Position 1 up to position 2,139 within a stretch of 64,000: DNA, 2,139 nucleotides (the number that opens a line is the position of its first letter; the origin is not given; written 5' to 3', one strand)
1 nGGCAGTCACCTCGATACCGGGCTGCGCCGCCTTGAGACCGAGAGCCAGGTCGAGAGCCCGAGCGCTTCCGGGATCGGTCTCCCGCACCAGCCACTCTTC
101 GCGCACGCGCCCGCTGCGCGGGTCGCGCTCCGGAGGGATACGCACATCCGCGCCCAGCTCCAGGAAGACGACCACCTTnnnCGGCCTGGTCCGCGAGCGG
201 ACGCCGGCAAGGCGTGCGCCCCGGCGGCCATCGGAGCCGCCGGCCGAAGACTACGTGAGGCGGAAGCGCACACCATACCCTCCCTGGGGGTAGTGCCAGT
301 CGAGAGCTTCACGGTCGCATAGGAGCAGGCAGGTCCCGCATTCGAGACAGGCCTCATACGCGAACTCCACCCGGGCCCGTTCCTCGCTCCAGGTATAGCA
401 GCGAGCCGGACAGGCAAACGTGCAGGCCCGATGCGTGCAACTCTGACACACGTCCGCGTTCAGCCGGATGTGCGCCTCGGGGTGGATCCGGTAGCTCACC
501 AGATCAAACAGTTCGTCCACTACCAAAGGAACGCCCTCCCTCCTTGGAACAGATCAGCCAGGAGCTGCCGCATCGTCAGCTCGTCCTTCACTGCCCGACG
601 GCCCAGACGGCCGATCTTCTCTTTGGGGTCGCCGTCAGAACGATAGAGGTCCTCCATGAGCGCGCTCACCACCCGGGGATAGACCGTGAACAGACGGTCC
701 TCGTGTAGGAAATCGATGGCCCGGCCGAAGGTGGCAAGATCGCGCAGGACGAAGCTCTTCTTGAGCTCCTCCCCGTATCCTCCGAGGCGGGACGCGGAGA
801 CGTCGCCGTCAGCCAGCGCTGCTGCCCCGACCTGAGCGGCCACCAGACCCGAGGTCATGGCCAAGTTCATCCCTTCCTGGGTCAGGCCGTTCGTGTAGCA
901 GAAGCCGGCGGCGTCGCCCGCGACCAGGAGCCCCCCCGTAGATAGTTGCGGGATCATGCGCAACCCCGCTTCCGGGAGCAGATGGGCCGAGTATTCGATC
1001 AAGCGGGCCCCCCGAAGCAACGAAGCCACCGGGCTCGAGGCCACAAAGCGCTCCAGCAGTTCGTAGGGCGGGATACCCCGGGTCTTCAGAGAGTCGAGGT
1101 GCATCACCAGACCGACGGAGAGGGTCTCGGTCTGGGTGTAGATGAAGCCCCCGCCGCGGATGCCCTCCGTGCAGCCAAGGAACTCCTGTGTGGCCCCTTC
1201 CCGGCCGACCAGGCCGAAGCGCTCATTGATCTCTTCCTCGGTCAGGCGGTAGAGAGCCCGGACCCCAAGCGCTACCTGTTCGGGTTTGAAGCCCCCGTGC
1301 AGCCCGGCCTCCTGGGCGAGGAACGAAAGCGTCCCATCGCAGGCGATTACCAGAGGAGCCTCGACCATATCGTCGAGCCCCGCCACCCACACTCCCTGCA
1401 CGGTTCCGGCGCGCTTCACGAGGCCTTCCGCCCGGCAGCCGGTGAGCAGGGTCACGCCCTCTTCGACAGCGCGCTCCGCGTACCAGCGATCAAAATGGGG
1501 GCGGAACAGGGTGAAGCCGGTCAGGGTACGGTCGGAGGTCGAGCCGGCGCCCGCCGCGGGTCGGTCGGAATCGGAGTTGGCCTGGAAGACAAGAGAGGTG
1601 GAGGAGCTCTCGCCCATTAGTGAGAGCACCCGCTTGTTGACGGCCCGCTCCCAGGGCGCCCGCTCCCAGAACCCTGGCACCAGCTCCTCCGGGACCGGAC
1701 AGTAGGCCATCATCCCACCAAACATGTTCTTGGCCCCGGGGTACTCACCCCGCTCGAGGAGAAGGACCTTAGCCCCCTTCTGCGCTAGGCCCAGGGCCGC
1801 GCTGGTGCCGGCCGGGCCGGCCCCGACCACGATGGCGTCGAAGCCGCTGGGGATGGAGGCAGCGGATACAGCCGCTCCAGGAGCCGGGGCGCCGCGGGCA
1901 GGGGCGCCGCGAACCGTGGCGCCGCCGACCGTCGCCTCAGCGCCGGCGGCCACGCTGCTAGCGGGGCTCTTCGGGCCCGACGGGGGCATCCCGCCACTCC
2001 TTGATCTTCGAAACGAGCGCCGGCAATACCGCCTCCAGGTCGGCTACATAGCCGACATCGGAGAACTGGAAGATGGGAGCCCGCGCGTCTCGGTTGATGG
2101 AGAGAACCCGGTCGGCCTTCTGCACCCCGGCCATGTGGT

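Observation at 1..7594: Mycofactocin genes fused into one operon with a TMADH/FadH-like Fe-S flavoprotein and a complete ETF / ETF-quinone oxidoreductase (FixABCX) module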

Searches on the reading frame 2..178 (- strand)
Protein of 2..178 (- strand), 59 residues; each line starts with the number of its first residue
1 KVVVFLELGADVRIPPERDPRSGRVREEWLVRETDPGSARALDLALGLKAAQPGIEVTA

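Call 5: search_protein_families(library=ncbifam, proteins=[window:2-178:-], max_evalue=0.001)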
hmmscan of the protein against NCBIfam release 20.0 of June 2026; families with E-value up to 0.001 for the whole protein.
window:2-178:- (59 aa): 0 families

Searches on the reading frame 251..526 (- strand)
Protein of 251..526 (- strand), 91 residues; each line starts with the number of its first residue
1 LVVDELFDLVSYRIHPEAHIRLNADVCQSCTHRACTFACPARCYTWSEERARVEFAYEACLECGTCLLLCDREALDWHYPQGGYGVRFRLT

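Call 5: search_protein_families(library=ncbifam, proteins=[window:251-526:-], max_evalue=0.001)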
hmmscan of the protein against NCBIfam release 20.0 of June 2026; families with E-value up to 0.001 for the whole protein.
window:251-526:- (91 aa): 24 families
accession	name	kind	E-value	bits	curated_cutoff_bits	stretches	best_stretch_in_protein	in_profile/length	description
NF011993.0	PRK15449.1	equivalog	1.9e-12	47.2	166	1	18-90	23-94/95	ferredoxin-like protein FixX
NF040864.1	HgcB_ferredoxin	equivalog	1.7e-08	34.2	99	1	19-76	8-62/93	mercury methylation ferredoxin HgcB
NF043039.1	HgcAB_like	equivalog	6.8e-08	32.5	285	1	16-75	291-349/350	HgcAB-like fusion protein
TIGR04105.1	FeFe_hydrog_B1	subfamily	1.9e-06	26.9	450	1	24-74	110-158/462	monomeric [FeFe] hydrogenase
NF038355.1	FDH3_beta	equivalog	7.9e-06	26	240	1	26-76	53-102/180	formate dehydrogenase FDH3 subunit beta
NF006221.0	PRK08348.1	subfamily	2.3e-05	24.1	124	1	19-76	38-93/136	NADH-plastoquinone oxidoreductase subunit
NF042987.1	OGOR_delta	exception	4.4e-05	23.5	125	0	59-88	32-61/89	2-oxoglutarate ferredoxin oxidoreductase subunit delta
TIGR02179.1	PorD_KorD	subfamily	4.8e-05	23.4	60.05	1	23-76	23-73/78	2-oxoacid:acceptor oxidoreductase, delta subunit, pyruvate/2-ketoisovalerate family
TIGR03149.1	cyt_nit_nrfC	equivalog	5.6e-05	22.6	377.6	1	15-71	82-138/225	cytochrome c nitrite reductase Fe-S protein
NF004541.0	PRK05888.2-2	equivalog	7.5e-05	22.6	217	1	17-75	53-111/168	NADH-quinone oxidoreductase subunit NuoI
NF041782.1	mnquin_red_QrcC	equivalog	9.8e-05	22.1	400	1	7-79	45-122/239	menaquinone reductase iron-sulfur cluster-binding subunit QrcC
NF007382.0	PRK09898.1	equivalog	0.00011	21.8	213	1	20-71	116-167/208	ferredoxin-like protein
TIGR01582.1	FDH-beta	equivalog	0.00012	21.3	334.7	1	23-71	89-137/283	formate dehydrogenase subunit beta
TIGR03294.1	FrhG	equivalog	0.0002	21.1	245.5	1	22-74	171-219/228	coenzyme F420 hydrogenase subunit gamma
NF040684.1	PorD_Arch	equivalog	0.00023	21.2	120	1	22-76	29-80/85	pyruvate synthase subunit PorD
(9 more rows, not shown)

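Call 74: search_protein_families(library=pfam, proteins=[window:251-526:-], max_evalue=0.001)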
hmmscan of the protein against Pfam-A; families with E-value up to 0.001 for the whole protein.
window:251-526:- (91 aa): 6 families
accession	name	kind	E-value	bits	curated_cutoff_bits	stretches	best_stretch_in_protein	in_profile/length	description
PF13187.11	Fer4_9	-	1.1e-05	25.8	27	1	27-74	2-51/52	4Fe-4S dicluster domain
PF12797.12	Fer4_2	-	1.5e-05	25.1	24.5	0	19-41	2-22/22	4Fe-4S binding domain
PF05187.19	Fer4_ETF_QO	-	2.2e-05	25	24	1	32-87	43-102/104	Electron transfer flavoprotein-ubiquinone oxidoreductase, 4Fe-4S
PF13237.11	Fer4_10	-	3.4e-05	24.1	25.5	1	19-70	1-52/53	4Fe-4S dicluster domain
PF14697.11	Fer4_21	-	0.00013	22.5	35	0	58-75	6-23/59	4Fe-4S dicluster domain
PF12838.12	Fer4_7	-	0.00026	21.8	27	1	27-72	2-50/52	4Fe-4S dicluster domain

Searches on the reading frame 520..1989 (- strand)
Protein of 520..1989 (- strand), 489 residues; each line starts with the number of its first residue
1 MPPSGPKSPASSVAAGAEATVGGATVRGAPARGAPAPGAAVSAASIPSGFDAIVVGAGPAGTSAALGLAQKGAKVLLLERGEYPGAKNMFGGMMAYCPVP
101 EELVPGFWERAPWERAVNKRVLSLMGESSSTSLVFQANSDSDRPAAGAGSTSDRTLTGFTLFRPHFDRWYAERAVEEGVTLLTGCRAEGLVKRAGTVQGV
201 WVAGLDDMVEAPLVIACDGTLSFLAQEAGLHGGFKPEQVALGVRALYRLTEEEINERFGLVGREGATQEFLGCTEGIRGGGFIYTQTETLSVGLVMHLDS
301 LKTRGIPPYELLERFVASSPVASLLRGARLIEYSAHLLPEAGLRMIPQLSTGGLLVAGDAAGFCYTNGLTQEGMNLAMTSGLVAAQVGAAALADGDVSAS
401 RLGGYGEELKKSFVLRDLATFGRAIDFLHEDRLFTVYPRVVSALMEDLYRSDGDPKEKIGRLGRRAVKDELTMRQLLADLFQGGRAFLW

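Call 5: search_protein_families(library=ncbifam, proteins=[window:520-1989:-], max_evalue=0.001)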
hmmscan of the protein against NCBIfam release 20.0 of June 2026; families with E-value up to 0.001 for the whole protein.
window:520-1989:- (489 aa): 67 families (the best 25 are shown)
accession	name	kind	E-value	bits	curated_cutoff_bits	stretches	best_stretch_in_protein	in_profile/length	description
NF007542.0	PRK10157.1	subfamily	1.1e-91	307.7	610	1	50-461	6-403/428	FAD-dependent oxidoreductase FixC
NF007450.0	PRK10015.1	subfamily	1.3e-89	300.9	466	1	50-464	6-407/429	FAD-dependent oxidoreductase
TIGR02032.1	GG-red-SF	subfamily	1.1e-30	107.4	158.8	1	50-387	1-296/297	geranylgeranyl reductase family protein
NF041160.1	DGGPL_Thplmales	equivalog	6.1e-15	55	780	1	50-418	4-340/396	digeranylgeranylglycerophospholipid reductase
TIGR02023.1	BchP-ChlP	subfamily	2e-14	53.4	343.3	2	163-413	91-321/388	geranylgeranyl diphosphate reductase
NF041080.1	DGGGPL_reductase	equivalog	2.4e-11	43.2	580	1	50-80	2-32/447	digeranylgeranylglycerophospholipid reductase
NF041385.1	Dggglyphlred_Halo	equivalog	3.5e-10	39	700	1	49-109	4-72/405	digeranylgeranylglycerophospholipid reductase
NF049967.1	QhpG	equivalog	3.5e-09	36.1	240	1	53-226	2-146/423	flavin-dependent monooxygenase QhpG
NF004834.1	PRK06185.1-3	subfamily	9.1e-09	34.6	500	1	178-231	124-179/420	FAD-dependent oxidoreductase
TIGR02028.1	ChlP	equivalog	7.1e-08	31.6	505.3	1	53-104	4-53/398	geranylgeranyl reductase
NF004835.0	PRK06185.1-4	equivalog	7.5e-08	31.6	601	1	171-402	119-336/411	FAD-dependent oxidoreductase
NF005511.0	PRK07121.1-4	equivalog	1.5e-07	30.2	466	1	44-94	15-65/553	FAD-binding protein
NF009477.0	PRK12843.1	equivalog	1.9e-07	30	758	1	43-98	10-65/578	FAD-dependent oxidoreductase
NF004829.0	PRK06183.1-3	subfamily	2.1e-07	30.1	390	1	49-82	8-41/520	bifunctional 3-(3-hydroxy-phenyl)propionate/3-hydroxycinnamic acid hydroxylase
TIGR00292.1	TIGR00292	equivalog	2.3e-07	30.3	148.3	1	51-94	23-66/254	sulfide-dependent adenosine diphosphate thiazole synthase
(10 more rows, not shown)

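Call 39: search_solved_structures(query=window:520-1989:-, max_evalue=1e-8)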
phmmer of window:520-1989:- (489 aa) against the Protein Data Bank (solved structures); distinct sequences matched with E-value up to 1e-8: 4.
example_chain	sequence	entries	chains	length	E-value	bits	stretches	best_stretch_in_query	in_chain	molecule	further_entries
7koe_C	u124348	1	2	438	4.8e-62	213.9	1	49-461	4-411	Electron transfer flavoprotein-quinone oxidoreductase FixC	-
2gmh_A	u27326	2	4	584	7.7e-13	51.7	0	216-419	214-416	Electron transfer flavoprotein-ubiquinone oxidoreductase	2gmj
3oz2_A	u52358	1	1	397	6.9e-11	45.2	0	156-421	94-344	Digeranylgeranylglycerophospholipid reductase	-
8zop_A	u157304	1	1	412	2.7e-09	40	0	50-407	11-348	Halogenase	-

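Call 74: search_protein_families(library=pfam, proteins=[window:520-1989:-], max_evalue=0.001)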
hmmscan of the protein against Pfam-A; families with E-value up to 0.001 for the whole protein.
window:520-1989:- (489 aa): 12 families
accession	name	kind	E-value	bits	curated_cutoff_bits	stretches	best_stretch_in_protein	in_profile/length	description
PF01266.30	DAO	-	2.5e-13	50.7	27.9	2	51-93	1-45/353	FAD dependent oxidoreductase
PF12831.13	FAD_oxidored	-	1.8e-11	44.4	27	1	51-223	1-151/416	FAD dependent oxidoreductase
PF01494.25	FAD_binding_3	-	1.4e-09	38.1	22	1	51-81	3-33/349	FAD binding domain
PF07992.20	Pyr_redox_2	-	1.1e-08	35.3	26.1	1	51-86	2-38/291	Pyridine nucleotide-disulphide oxidoreductase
PF00890.30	FAD_binding_2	-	1.3e-08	34.9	20.4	1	51-92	1-43/414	FAD binding domain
PF13450.12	NAD_binding_8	-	1.7e-06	28.6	21.9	1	54-85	1-32/68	NAD(P)-binding Rossmann-like domain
PF21162.3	ETFQO_UQ-bd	-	2.7e-06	28.3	27.7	1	273-337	29-95/96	ETF-QO, ubiquinone-binding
PF03486.20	HI0933_like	-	3.3e-06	27.2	50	1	51-92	2-43/244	HI0933-like protein Rossmann domain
PF01946.23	Thi4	-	5.7e-06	26.2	26.2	1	51-94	19-63/235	Thi4 family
PF01134.28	GIDA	-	3e-05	23.7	22.1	1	51-78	1-28/391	Glucose inhibited division protein A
PF00070.33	Pyr_redox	-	4.2e-05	24.4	22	0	52-85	2-35/82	Pyridine nucleotide-disulphide oxidoreductase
PF04820.20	Trp_halogenase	-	0.00023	20.6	21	0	137-236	132-228/458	Tryptophan halogenase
